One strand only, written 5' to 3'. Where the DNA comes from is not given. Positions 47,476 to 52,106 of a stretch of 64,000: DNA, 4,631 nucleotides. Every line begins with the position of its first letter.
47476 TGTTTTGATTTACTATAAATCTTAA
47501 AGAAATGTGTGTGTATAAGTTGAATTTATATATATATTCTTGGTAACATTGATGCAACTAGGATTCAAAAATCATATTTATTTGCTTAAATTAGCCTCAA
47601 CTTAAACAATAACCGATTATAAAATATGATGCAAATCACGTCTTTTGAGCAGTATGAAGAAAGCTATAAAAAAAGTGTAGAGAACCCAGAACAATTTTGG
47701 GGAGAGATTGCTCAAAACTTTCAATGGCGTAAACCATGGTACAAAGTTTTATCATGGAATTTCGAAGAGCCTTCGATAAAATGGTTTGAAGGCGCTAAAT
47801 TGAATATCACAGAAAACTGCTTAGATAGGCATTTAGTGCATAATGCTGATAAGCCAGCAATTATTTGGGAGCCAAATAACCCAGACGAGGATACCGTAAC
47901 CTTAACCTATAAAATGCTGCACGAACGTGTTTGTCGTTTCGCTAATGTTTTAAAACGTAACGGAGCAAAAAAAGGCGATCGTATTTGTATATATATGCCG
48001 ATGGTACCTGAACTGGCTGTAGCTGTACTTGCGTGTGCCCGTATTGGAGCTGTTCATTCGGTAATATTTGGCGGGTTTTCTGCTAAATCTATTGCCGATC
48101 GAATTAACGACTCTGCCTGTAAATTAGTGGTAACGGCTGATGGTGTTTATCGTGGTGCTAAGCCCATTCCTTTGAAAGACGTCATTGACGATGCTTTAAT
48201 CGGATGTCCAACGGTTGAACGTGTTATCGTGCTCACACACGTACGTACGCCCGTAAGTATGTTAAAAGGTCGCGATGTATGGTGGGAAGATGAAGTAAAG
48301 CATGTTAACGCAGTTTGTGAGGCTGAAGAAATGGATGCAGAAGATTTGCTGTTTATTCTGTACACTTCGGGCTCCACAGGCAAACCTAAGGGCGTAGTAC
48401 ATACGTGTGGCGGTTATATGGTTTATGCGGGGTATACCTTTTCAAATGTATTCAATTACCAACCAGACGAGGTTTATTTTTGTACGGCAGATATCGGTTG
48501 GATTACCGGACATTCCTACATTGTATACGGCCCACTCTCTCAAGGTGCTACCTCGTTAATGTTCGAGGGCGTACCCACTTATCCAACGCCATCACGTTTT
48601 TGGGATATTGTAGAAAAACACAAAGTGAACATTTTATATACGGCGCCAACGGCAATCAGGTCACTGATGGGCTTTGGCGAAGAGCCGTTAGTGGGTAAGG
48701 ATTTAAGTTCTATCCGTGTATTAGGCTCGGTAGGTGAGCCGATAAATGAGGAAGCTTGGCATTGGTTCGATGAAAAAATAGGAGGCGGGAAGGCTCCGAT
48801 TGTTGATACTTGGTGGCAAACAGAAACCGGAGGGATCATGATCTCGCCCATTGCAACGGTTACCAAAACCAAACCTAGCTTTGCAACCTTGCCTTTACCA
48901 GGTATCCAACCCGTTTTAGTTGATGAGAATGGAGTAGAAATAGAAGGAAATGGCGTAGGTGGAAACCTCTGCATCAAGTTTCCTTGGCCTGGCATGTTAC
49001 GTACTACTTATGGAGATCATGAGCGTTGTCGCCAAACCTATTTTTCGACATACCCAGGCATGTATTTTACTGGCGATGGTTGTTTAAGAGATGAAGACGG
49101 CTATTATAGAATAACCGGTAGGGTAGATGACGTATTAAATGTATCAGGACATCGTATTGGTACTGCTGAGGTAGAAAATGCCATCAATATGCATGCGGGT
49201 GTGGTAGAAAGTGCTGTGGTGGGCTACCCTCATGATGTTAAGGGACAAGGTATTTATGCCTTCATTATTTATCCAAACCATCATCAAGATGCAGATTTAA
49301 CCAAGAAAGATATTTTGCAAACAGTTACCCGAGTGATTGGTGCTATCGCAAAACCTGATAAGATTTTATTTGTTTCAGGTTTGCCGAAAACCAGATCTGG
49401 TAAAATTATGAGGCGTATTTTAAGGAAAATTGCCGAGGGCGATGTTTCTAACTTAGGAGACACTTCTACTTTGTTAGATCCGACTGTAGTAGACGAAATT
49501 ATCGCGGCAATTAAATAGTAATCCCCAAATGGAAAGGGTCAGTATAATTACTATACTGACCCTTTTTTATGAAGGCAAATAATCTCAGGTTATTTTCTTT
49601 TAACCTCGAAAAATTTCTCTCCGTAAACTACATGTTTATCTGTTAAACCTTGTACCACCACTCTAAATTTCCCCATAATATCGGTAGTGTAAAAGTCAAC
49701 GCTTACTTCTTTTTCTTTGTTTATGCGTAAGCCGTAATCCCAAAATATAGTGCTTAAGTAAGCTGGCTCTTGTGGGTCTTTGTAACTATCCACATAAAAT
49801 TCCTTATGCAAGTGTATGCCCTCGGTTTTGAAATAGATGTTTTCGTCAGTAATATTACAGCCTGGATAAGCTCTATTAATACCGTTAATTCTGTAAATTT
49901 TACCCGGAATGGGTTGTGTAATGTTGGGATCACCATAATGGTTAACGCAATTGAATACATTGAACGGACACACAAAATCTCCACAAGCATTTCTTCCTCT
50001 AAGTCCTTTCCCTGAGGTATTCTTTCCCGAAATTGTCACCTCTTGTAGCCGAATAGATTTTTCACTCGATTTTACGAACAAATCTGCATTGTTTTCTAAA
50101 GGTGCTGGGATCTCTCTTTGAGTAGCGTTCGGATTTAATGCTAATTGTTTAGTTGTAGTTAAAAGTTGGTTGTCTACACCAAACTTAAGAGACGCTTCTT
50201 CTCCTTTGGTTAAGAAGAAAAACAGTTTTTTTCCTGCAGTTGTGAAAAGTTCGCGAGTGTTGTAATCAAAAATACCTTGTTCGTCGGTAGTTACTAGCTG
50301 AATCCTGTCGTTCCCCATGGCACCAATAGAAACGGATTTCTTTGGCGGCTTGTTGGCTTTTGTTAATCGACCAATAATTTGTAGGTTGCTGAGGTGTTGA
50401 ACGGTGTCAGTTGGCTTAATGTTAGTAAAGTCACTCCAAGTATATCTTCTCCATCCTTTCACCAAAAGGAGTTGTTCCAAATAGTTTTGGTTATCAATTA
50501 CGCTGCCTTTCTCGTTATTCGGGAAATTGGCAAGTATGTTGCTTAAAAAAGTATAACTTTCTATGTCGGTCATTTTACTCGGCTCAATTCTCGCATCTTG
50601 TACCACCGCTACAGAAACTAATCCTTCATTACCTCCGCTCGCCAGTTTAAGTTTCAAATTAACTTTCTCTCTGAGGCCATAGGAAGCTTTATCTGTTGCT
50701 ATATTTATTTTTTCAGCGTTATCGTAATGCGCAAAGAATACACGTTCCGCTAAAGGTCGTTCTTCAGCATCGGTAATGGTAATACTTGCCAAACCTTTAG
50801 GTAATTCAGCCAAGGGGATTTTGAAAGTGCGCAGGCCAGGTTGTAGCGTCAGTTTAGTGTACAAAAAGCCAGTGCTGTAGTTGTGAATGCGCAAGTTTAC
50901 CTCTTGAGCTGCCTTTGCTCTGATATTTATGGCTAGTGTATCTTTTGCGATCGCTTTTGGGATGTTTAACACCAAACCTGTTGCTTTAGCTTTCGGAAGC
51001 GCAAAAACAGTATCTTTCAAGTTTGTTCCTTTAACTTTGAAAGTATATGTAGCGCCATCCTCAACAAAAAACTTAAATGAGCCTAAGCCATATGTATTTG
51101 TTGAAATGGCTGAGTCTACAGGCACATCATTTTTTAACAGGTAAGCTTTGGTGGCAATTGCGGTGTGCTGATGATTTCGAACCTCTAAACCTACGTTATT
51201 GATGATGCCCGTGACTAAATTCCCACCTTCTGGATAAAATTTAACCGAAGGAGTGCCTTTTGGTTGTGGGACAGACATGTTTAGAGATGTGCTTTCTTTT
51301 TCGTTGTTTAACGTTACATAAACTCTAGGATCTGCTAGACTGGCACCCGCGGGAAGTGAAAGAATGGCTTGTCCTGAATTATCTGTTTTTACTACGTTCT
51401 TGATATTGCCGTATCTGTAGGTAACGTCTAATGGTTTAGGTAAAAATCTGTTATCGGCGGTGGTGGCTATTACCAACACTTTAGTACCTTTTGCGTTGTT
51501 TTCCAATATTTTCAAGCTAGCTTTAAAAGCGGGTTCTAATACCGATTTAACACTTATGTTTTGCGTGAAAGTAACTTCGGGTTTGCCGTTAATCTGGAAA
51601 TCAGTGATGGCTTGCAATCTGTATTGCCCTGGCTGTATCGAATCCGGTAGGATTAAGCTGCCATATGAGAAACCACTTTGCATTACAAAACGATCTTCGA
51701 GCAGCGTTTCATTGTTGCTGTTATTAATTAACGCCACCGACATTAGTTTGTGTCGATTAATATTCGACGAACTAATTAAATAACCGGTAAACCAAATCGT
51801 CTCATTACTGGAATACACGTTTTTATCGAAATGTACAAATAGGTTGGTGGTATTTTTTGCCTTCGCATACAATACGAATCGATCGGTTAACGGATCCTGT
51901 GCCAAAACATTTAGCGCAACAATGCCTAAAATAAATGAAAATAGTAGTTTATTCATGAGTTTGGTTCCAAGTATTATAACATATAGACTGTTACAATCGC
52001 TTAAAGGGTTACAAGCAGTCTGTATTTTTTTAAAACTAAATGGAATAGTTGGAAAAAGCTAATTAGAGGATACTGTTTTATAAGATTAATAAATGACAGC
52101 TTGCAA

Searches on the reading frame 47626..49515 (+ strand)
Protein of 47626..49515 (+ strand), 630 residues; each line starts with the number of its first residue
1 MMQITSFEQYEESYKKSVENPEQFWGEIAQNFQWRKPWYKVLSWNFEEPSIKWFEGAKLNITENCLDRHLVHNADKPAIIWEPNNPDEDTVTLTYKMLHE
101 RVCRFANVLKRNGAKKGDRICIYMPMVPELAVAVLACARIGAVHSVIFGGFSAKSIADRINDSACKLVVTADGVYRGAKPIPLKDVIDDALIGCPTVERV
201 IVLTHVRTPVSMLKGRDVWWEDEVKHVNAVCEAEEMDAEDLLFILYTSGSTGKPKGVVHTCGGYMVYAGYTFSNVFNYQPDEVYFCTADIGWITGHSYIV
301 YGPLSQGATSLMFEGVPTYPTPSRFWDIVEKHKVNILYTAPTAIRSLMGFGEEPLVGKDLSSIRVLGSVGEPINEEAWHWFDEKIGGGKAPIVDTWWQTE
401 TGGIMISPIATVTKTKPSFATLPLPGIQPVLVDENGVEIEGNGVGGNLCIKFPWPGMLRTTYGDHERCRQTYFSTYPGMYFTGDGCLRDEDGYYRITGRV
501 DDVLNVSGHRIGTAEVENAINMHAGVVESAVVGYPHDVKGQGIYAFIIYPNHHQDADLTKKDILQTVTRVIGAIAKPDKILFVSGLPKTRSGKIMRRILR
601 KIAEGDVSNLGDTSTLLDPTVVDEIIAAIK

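Call 34: search_protein_families(library=pfam, proteins=[window:47626-49515:+], max_evalue=0.0001)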
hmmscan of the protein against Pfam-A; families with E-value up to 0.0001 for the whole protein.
window:47626-49515:+ (630 aa): 3 families
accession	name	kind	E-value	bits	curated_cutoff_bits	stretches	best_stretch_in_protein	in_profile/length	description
PF00501.34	AMP-binding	-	2.5e-86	290.3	29.9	1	68-453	3-377/384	AMP-binding enzyme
PF13193.12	AMP-binding_C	-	1.6e-21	77.4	24.5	1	515-593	1-76/76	AMP-binding enzyme C-terminal domain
PF16177.11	ACAS_N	-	4.3e-21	74.9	27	1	10-65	1-55/55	Acetyl-coenzyme A synthetase N-terminus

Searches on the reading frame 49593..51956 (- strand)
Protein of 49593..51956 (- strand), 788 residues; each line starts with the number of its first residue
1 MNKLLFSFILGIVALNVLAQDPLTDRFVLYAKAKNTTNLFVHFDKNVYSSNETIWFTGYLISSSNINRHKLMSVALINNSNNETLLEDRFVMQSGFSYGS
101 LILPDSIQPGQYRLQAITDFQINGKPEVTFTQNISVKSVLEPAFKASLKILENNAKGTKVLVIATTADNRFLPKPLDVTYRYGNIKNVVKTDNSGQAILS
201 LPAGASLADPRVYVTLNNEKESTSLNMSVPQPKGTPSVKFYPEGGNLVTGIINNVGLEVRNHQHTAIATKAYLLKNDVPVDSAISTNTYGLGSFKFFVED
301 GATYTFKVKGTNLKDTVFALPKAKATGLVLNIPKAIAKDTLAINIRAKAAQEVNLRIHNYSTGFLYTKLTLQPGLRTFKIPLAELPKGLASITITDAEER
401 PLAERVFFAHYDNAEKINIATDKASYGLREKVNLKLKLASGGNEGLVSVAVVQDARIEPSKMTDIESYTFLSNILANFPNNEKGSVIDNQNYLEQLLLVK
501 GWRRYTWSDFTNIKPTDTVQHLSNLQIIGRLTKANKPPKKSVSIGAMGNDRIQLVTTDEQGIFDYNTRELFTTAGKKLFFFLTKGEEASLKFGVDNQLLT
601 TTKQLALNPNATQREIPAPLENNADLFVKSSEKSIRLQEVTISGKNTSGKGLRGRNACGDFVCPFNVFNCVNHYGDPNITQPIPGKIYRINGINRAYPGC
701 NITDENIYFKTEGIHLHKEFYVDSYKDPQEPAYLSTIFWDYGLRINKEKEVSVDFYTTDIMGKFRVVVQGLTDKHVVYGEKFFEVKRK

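Call 34: search_protein_families(library=pfam, proteins=[window:49593-51956:-], max_evalue=0.0001)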
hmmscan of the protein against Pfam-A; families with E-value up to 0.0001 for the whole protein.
window:49593-51956:- (788 aa): 1 family
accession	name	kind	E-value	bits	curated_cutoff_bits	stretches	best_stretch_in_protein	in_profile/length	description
PF01835.25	MG2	-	3.2e-05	24.7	32.8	0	39-121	2-85/96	MG2 domain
